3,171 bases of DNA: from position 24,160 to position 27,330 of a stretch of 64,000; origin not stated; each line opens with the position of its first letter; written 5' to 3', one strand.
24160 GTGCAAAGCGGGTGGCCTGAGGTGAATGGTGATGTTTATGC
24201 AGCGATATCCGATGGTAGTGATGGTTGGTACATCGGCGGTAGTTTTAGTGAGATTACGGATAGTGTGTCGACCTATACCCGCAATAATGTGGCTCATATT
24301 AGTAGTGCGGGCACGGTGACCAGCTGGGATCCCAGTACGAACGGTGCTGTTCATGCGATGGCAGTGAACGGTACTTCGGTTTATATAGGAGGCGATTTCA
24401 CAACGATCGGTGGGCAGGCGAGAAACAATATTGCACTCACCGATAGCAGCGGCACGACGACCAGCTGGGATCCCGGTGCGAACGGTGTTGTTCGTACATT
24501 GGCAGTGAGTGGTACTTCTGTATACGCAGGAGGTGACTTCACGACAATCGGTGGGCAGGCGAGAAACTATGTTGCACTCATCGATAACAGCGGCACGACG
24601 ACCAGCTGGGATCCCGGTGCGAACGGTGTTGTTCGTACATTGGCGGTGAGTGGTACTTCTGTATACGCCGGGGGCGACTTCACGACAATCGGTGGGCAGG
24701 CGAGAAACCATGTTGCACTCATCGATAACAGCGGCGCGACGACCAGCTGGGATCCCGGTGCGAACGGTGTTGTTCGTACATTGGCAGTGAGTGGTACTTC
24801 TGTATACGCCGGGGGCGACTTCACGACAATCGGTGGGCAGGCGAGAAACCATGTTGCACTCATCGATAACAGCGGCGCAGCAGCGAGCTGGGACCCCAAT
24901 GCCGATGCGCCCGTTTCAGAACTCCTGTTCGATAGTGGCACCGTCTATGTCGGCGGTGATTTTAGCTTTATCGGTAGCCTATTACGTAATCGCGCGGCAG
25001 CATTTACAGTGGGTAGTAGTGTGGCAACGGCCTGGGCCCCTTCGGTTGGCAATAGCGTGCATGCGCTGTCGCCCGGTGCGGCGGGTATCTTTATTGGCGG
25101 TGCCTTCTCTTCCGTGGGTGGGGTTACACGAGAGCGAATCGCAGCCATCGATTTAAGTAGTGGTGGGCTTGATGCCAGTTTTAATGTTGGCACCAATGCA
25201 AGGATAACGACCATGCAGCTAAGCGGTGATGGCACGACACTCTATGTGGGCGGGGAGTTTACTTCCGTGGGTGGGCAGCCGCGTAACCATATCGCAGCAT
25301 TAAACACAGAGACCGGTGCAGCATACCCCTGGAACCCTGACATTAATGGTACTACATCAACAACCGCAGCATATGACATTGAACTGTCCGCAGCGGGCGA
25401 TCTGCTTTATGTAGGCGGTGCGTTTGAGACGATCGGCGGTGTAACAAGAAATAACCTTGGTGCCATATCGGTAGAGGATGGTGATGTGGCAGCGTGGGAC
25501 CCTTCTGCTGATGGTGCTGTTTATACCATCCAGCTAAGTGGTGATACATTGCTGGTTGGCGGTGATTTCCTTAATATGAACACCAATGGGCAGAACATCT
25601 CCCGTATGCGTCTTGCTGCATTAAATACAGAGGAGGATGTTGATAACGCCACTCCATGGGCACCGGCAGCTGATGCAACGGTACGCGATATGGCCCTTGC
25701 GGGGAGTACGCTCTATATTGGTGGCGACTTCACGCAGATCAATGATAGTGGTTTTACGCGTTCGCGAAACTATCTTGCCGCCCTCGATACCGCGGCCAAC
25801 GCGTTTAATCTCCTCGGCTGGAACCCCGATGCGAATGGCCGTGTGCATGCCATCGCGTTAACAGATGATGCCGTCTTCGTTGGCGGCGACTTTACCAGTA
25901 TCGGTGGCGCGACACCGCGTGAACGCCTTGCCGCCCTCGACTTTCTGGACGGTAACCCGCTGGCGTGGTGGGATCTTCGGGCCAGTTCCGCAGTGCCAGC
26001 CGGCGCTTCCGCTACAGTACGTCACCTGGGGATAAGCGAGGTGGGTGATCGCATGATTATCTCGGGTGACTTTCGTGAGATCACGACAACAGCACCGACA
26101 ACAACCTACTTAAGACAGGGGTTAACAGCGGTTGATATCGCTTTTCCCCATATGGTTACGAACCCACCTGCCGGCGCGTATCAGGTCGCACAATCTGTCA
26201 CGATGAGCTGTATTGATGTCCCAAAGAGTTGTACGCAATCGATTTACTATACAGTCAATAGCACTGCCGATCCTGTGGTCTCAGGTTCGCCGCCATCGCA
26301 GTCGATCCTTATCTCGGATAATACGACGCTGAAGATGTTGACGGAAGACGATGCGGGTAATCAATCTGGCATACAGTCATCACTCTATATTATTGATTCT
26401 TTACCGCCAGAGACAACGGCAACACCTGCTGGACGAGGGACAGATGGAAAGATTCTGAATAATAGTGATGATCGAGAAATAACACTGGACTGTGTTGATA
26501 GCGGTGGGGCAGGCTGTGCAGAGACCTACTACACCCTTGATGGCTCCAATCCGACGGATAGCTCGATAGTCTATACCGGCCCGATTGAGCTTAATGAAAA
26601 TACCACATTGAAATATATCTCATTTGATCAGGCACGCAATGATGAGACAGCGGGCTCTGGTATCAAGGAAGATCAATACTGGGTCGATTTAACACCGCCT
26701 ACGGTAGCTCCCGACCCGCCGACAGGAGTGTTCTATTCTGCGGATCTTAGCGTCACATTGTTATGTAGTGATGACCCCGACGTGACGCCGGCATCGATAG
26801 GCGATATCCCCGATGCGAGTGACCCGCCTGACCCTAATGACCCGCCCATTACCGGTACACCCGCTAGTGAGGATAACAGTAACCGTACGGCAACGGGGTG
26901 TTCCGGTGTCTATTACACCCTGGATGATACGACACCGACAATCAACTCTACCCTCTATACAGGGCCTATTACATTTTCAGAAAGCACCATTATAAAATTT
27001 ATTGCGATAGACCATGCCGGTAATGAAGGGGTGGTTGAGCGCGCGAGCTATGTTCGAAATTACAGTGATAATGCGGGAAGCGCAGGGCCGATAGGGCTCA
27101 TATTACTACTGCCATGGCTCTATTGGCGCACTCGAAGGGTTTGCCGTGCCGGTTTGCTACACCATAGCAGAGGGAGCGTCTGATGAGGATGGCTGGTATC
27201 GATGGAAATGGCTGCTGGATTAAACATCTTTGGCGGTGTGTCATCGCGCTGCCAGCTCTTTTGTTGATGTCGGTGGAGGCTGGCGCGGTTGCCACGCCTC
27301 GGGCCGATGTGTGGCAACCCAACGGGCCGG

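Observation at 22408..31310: Pair of translationally coupled giant secreted proteins combining delta-60-type propeller repeats with chitobiase/Hex-C-like modules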

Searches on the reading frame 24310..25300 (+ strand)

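Call 76: search_protein_families(library=ncbifam, proteins=[window:24310-25300:+], max_evalue=10)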
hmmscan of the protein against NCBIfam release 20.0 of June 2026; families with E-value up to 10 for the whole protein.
window:24310-25300:+ (330 aa): 2 families
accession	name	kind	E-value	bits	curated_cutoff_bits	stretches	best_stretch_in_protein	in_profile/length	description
NF001271.0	PRK00228.2-3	equivalog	0.0042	16.9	254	0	210-224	100-114/189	YqgE/AlgH family protein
NF003437.0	PRK04965.1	equivalog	0.16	10.9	392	0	60-91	257-288/378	NADH:flavorubredoxin reductase NorW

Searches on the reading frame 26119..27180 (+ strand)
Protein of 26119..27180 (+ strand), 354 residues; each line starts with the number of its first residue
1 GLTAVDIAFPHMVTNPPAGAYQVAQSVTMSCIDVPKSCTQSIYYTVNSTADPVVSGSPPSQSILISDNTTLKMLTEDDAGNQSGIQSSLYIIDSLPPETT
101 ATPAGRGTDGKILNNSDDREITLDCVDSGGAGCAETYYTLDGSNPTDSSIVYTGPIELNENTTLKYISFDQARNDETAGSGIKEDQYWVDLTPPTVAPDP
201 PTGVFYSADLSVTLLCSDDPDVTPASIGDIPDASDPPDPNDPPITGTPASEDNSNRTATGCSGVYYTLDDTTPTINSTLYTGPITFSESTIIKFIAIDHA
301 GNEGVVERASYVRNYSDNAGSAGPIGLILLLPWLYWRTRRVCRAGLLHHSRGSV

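Call 65: search_protein_families(library=pfam, proteins=[window:26119-27180:+], max_evalue=1)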
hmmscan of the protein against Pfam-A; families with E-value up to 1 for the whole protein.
window:26119-27180:+ (354 aa): 4 families
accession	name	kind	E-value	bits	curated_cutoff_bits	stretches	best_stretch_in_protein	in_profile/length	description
PF13290.12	CHB_HEX_C_1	-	2.5e-40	136.7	22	3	118-177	9-64/67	Chitobiase/beta-hexosaminidase C-terminal domain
PF13287.12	Fn3_assoc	-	7.3e-36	122.5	23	3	134-176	10-52/59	Fn3 associated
PF13754.12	Big_3_4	-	0.0026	18.1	27.3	1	71-93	38-60/106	Domain of unknown function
PF22834.3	Polo_box_4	-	0.012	16.6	27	1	38-100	5-68/85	Polo box domain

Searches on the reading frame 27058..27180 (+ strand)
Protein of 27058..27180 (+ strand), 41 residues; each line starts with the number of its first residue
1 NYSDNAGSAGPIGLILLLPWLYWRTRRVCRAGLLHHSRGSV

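Call 14: search_protein_families(library=ncbifam, proteins=[window:27058-27180:+], max_evalue=10)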
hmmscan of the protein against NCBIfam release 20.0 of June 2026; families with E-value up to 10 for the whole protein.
seq(41 aa): 0 families
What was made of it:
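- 27079..27180 (+): A C-terminal tripartite tail: NAGSAGP, hydrophobic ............, then RTRR and a short tail. No NCBIfam sorting model matched (call 14).
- Closest known: GlyGly-CTERM/rhombosortase substrates. Different: The window's tails hit none of the curated models (call 14).
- Tried and rejected: NCBIfam on the C-terminal tails of the window gave 0 hits (call 14).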
